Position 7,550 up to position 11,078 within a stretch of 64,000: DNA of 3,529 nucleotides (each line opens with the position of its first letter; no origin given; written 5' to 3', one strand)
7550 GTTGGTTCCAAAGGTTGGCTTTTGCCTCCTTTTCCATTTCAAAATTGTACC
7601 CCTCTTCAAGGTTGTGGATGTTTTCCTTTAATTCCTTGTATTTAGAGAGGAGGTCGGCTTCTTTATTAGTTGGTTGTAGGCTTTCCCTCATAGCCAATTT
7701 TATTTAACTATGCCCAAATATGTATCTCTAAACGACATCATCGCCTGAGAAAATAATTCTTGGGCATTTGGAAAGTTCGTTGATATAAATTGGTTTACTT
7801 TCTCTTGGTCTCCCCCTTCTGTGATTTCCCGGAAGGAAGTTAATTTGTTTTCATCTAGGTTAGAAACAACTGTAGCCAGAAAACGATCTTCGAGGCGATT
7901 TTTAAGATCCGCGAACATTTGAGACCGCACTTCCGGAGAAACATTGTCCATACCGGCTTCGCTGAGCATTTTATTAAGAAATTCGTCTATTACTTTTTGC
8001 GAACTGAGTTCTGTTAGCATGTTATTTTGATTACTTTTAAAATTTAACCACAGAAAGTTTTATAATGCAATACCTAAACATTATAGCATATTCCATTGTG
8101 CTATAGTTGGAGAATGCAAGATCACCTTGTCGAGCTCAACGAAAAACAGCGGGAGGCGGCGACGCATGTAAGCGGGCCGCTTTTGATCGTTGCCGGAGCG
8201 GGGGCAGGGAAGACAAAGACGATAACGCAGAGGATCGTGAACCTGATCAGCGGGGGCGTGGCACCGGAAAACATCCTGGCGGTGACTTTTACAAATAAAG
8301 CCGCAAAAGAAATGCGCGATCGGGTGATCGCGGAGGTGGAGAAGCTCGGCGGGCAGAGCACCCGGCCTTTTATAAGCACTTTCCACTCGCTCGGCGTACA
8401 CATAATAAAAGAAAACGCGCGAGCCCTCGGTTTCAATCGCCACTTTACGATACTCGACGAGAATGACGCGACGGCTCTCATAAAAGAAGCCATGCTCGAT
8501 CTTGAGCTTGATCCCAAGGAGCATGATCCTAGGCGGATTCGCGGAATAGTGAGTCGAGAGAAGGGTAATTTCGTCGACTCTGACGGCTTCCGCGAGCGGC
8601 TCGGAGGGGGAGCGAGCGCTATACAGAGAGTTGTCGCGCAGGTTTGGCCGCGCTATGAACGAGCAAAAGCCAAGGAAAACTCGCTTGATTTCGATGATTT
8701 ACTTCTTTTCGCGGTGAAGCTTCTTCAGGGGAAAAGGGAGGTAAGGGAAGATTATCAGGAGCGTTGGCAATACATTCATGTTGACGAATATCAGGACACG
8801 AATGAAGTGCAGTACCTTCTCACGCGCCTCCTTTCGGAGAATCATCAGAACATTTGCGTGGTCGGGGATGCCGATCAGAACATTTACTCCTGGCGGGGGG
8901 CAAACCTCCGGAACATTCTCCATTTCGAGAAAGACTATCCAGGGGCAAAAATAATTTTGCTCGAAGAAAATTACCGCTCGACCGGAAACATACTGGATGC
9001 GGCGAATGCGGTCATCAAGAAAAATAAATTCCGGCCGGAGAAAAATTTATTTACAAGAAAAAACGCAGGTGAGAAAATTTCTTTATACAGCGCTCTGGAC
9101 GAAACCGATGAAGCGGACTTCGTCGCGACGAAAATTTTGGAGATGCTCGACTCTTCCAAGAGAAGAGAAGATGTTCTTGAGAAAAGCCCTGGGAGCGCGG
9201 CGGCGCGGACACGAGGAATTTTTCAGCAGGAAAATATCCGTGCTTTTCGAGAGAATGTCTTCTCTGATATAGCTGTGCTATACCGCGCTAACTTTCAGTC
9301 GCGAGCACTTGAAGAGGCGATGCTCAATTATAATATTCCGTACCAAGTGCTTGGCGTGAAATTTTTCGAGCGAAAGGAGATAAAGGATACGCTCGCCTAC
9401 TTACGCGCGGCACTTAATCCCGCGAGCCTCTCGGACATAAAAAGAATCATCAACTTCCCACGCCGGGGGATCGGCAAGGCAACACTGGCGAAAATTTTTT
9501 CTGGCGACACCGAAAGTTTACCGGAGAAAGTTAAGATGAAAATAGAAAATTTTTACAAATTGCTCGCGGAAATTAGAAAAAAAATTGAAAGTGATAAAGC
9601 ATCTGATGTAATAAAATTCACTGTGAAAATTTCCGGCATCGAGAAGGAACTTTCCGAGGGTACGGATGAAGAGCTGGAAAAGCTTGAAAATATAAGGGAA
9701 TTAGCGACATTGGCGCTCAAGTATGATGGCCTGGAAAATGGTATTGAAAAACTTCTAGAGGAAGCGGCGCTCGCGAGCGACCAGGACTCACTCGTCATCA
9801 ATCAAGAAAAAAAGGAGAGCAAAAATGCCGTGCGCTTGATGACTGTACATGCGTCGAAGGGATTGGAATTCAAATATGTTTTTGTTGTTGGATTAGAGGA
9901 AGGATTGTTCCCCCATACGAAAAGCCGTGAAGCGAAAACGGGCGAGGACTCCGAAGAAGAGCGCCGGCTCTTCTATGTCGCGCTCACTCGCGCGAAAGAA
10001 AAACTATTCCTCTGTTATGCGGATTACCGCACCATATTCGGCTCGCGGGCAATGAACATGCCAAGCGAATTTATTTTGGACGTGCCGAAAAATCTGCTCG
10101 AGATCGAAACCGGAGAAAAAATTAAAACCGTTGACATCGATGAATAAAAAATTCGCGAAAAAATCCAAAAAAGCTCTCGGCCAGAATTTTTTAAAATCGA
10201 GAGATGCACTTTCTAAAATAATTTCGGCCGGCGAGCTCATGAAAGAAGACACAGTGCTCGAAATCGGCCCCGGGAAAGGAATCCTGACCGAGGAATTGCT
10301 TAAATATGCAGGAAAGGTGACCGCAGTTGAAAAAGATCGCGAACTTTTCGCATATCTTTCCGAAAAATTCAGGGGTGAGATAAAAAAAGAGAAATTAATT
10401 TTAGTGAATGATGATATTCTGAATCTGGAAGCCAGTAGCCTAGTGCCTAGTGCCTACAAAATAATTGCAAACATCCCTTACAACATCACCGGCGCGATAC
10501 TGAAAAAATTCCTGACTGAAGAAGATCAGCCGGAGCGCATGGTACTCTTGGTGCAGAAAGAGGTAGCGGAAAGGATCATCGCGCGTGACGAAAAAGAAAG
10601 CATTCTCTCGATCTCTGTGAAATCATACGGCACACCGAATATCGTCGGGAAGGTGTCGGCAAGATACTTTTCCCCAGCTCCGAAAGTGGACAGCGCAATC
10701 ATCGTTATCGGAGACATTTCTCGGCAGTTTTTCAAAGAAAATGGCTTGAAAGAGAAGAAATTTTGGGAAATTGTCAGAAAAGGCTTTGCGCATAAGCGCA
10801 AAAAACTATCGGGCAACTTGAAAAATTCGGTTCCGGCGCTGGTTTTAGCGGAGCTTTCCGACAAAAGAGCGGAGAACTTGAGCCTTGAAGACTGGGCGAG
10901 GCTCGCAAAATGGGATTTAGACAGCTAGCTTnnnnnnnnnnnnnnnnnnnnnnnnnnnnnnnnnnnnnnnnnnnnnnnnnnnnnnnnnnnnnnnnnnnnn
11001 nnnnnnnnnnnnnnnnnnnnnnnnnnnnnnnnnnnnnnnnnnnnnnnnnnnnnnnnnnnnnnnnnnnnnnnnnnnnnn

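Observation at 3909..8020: Two-gene minus-strand unit: 106-aa protein plus 1262-aa coiled-coil/TM protein with C-terminal HExxH motif, no recognisable family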

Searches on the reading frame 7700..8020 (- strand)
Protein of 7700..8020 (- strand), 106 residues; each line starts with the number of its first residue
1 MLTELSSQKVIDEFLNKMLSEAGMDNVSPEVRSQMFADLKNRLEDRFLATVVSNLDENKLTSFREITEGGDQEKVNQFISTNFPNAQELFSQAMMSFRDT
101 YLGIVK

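Call 6: search_protein_families(library=pfam, proteins=[window:7700-8020:-], max_evalue=0.1)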
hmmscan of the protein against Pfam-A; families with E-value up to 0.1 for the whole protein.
window:7700-8020:- (106 aa): 2 families
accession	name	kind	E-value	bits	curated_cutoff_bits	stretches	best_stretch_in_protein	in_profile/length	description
PF18908.5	DUF5663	-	5.3e-09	37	23.7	1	18-98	1-81/84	Protein of unknown function (DUF5663)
PF10915.13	DUF2709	-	0.047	13.4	23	1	8-68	171-223/237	Protein of unknown function (DUF2709)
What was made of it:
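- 7700..8020 (-): Gene 1: a 106-aa acidic protein (17 D/E vs 11 K/R) with no signal peptide. Member of Pfam DUF5663. Pfam PF18908 at E 5e-9, above the gathering score (call 6).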

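Call 7: search_protein_families(library=ncbifam, proteins=[window:7700-8020:-], max_evalue=0.1)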
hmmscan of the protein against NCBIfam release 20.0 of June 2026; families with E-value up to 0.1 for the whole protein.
window:7700-8020:- (106 aa): 0 families

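Call 10: search_protein_families(library=phrogs, proteins=[window:7700-8020:-], max_evalue=0.1)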
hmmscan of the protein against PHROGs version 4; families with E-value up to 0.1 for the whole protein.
window:7700-8020:- (106 aa): 0 families

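Call 11: search_protein_families(library=padloc, proteins=[window:7700-8020:-], max_evalue=0.1)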
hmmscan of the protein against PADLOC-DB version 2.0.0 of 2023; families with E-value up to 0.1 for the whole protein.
window:7700-8020:- (106 aa): 0 families

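Call 84: search_solved_structures(query=A6, max_evalue=10, show_alignments=2)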
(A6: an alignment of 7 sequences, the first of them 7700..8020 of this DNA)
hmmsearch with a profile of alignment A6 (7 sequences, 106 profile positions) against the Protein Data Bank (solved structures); distinct sequences matched with E-value up to 10: 13.
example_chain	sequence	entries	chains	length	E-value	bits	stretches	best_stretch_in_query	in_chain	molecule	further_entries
8vd6_A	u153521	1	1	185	0.0047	20.5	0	61-91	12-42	CAP REPEAT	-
1t11_A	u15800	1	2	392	0.0081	19.8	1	12-72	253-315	Trigger factor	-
9vye_A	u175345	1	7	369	0.13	15.9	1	4-70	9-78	Major capsid protein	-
4ar8_A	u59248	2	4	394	0.13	15.9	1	38-89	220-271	COLLAGENASE COLT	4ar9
3k1o_A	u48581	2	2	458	1.2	12.8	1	15-57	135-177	Sterol 14 alpha-demethylase | Sterol 14-alpha demethylase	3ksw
3zg2_A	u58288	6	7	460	1.2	12.8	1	15-57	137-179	STEROL 14-ALPHA DEMETHYLASE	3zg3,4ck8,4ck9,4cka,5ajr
4h6o_A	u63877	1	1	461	1.2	12.8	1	15-57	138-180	Sterol 14-alpha demethylase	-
3khm_A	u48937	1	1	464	1.2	12.8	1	15-57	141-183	Sterol 14 alpha-demethylase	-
6fmo_A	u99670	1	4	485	1.2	12.7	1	15-57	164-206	Sterol 14alpha-demethylase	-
4bmm_A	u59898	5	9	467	1.2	12.7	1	15-57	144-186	STEROL 14-ALPHA DEMETHYLASE | STEROL 14-DEMETHYLASE, CYP51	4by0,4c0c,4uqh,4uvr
4c27_A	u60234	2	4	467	1.2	12.7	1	15-57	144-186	STEROL 14-ALPHA DEMETHYLASE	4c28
4coh_A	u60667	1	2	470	1.3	12.7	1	15-57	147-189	STEROL 14-ALPHA DEMETHYLASE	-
2wuz_A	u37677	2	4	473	1.3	12.7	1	15-57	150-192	LANOSTEROL 14-ALPHA-DEMETHYLASE, PUTATIVE | LANOSTEROL 14-ALPHA-DEMETHYLASE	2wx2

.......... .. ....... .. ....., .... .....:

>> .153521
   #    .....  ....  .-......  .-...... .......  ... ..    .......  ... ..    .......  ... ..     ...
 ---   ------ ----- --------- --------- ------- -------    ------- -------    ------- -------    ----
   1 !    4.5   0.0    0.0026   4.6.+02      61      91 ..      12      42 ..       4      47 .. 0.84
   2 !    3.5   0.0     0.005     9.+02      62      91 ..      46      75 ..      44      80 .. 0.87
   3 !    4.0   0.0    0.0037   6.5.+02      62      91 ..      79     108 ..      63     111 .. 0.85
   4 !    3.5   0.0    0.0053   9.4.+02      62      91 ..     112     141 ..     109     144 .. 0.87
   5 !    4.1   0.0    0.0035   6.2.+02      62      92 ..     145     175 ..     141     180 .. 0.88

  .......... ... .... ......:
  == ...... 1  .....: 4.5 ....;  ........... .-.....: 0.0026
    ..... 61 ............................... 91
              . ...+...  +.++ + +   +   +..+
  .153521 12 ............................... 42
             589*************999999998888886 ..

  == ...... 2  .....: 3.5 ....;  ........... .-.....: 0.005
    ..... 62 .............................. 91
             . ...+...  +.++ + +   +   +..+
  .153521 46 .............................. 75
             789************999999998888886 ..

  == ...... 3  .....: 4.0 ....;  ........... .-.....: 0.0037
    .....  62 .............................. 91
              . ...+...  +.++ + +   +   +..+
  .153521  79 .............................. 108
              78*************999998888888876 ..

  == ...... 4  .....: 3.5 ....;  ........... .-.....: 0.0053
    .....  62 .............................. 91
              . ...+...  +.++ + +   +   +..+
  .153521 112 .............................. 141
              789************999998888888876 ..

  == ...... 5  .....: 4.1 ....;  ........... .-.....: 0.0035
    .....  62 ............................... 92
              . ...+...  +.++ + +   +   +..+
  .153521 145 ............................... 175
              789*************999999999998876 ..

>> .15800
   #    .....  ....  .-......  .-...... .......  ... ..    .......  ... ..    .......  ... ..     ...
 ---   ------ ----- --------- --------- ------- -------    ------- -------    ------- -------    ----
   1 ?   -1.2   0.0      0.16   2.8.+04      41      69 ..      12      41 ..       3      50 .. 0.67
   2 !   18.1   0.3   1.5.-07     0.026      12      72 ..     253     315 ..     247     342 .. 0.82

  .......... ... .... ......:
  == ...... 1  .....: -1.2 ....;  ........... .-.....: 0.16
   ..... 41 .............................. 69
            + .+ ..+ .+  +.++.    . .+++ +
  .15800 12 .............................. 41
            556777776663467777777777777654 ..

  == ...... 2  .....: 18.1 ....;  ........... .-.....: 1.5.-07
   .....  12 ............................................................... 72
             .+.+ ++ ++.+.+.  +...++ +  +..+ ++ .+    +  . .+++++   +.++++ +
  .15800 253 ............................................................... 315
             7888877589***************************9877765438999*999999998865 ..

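Call 86: search_protein_families(library=pfam, alignment_id=A6, max_evalue=10)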
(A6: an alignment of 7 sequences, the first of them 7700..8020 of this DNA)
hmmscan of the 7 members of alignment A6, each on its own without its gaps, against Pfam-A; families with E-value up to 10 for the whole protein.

A. member 1, window:7700-8020:- (106 aa): 2 families
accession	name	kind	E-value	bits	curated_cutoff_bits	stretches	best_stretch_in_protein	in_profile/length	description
PF18908.5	DUF5663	-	5.3e-09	37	23.7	1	18-98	1-81/84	Protein of unknown function (DUF5663)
PF10915.13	DUF2709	-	0.047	13.4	23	1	8-68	171-223/237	Protein of unknown function (DUF2709)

B. families by the number of members that match (of 7 scanned): 8 families
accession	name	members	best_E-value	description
PF18908.5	DUF5663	7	4.2e-10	Protein of unknown function (DUF5663)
PF10915.13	DUF2709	2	0.0079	Protein of unknown function (DUF2709)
PF25399.1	DeaD_dimer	2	0.017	RNA helicase DeaD dimerization domain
PF18501.6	REC1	1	0.037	Alpha helical recognition lobe domain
PF12010.13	DUF3502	1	0.056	Domain of unknown function (DUF3502)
PF20512.3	PMI_typeI_hel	1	0.08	Phosphomannose isomerase type I, helical insertion domain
PF21228.3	RuBisCO_activase_AAA_helical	1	0.087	Ribulose bisphosphate carboxylase/oxygenase activase, AAA, helical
PF05470.18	eIF-3c_N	1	0.089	Eukaryotic translation initiation factor 3 subunit 8 N-terminus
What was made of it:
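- On Pfam DUF5663 (small ORF): All 7 aligned counterparts match (call 86).
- Its marginal match to trigger factor (E 0.008, call 84) was not reproduced in Pfam (call 86).
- Tried and rejected: It is treated as probably chance (calls 84, 86).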

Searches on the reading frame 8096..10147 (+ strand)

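Call 6: search_protein_families(library=pfam, proteins=[window:8096-10147:+], max_evalue=0.1)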
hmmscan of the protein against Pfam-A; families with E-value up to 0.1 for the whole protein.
window:8096-10147:+ (683 aa): 8 families
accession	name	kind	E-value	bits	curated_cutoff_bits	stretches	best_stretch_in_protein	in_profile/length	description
PF00580.27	UvrD-helicase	-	5.2e-86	289.1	23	1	14-282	1-271/271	UvrD/REP helicase N-terminal domain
PF13361.12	UvrD_C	-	6e-64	217.1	25.6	1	287-642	1-348/350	UvrD-like helicase C-terminal domain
PF13245.12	AAA_19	-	2.2e-23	83.3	25.1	1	18-265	1-132/134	AAA domain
PF13538.12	UvrD_C_2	-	4e-12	46.2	27.4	1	579-639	2-51/52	UvrD-like helicase C-terminal domain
PF01443.25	Viral_helicase1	-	4.8e-08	33.5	21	1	564-640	160-227/228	Viral superfamily 1 RNA helicase core domain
PF13604.12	AAA_30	-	1.8e-07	31.5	27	1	13-79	1-68/191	AAA domain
PF13087.12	AAA_12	-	9.5e-05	22.5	27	1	562-639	120-190/195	AAA domain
PF13086.12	AAA_11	-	0.00091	19.5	27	1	14-84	2-78/257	AAA domain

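Call 7: search_protein_families(library=ncbifam, proteins=[window:8096-10147:+], max_evalue=0.1)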
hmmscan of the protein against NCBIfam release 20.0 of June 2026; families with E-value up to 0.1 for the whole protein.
window:8096-10147:+ (683 aa): 19 families
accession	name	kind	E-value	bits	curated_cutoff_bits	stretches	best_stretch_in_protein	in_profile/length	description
TIGR01073.1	pcrA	equivalog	4.8e-204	679.8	911.2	2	12-356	3-342/725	DNA helicase PcrA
TIGR01074.1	rep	equivalog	1.5e-159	532.3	951.45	2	14-350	2-333/668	DNA helicase Rep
NF008743.0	PRK11773.1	equivalog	3.1e-156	521.7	965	2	11-360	7-350/720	DNA helicase II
TIGR01075.1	uvrD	equivalog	4.7e-148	494.6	1144.45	2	12-356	3-341/715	DNA helicase II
NF008172.0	PRK10919.1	equivalog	1.1e-123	413.8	1168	2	13-347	2-331/673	DNA helicase Rep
TIGR02785.1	addA_Gpos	equivalog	5.1e-60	203.5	707.65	3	174-601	335-806/1234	helicase-exonuclease AddAB subunit AddA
TIGR00609.1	recB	equivalog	1.7e-51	175.5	696.05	2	178-643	324-814/1175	exodeoxyribonuclease V subunit beta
NF008276.0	PRK11054.1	equivalog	2.2e-47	162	543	3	180-327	392-536/684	DNA helicase IV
NF010485.0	PRK13909.1-2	equivalog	4.7e-36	124.4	650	4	32-88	9-65/909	RecB-like helicase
TIGR02784.1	addA_alphas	equivalog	1.1e-35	123.4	860.75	3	173-598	337-796/1138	double-strand break repair helicase AddA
NF010487.0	PRK13909.1-4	equivalog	5.9e-29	100.9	759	3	190-319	291-431/924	RecB-like helicase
NF008128.0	PRK10876.1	equivalog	3.3e-18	64.8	1697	2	176-597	328-754/1181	exodeoxyribonuclease V subunit beta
NF010484.0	PRK13909.1-1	equivalog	5.9e-15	54.1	1074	2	31-81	10-60/945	RecB-like helicase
NF041464.1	HelD_BACSU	equivalog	4.4e-13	48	419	2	193-364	519-682/779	RNA polymerase recycling motor HelD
NF010486.0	PRK13909.1-3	equivalog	2e-12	46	1109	2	30-81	9-60/921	RecB-like helicase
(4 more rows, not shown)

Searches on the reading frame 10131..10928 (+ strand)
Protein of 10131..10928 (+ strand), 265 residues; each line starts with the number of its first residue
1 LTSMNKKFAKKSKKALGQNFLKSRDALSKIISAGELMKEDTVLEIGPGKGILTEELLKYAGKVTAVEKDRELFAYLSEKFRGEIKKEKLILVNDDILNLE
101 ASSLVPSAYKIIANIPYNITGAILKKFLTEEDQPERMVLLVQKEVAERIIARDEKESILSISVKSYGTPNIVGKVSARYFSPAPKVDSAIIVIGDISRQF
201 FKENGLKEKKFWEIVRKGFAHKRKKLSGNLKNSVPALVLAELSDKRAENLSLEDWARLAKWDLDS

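Call 6: search_protein_families(library=pfam, proteins=[window:10131-10928:+], max_evalue=0.1)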
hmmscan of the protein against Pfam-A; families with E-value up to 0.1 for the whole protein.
window:10131-10928:+ (265 aa): 6 families
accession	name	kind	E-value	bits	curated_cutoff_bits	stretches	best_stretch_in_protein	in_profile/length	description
PF00398.26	RrnaAD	-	6.9e-55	186.4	24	1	10-261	2-260/263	Ribosomal RNA adenine dimethylase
PF13649.12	Methyltransf_25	-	0.0009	20.3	27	1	42-101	1-60/97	Methyltransferase domain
PF08241.18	Methyltransf_11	-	0.017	16.2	21.2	1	43-89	1-44/95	Methyltransferase domain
PF20442.3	BrxL_N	-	0.022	15.2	28.2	1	108-179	15-87/132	BREX system Lon protease-like protein BrxL N-terminal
PF13489.12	Methyltransf_23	-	0.043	14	27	1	35-69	19-53/164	Methyltransferase domain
PF01135.25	PCMT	-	0.049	13.8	20.3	1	35-83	70-121/210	Protein-L-isoaspartate(D-aspartate) O-methyltransferase (PCMT)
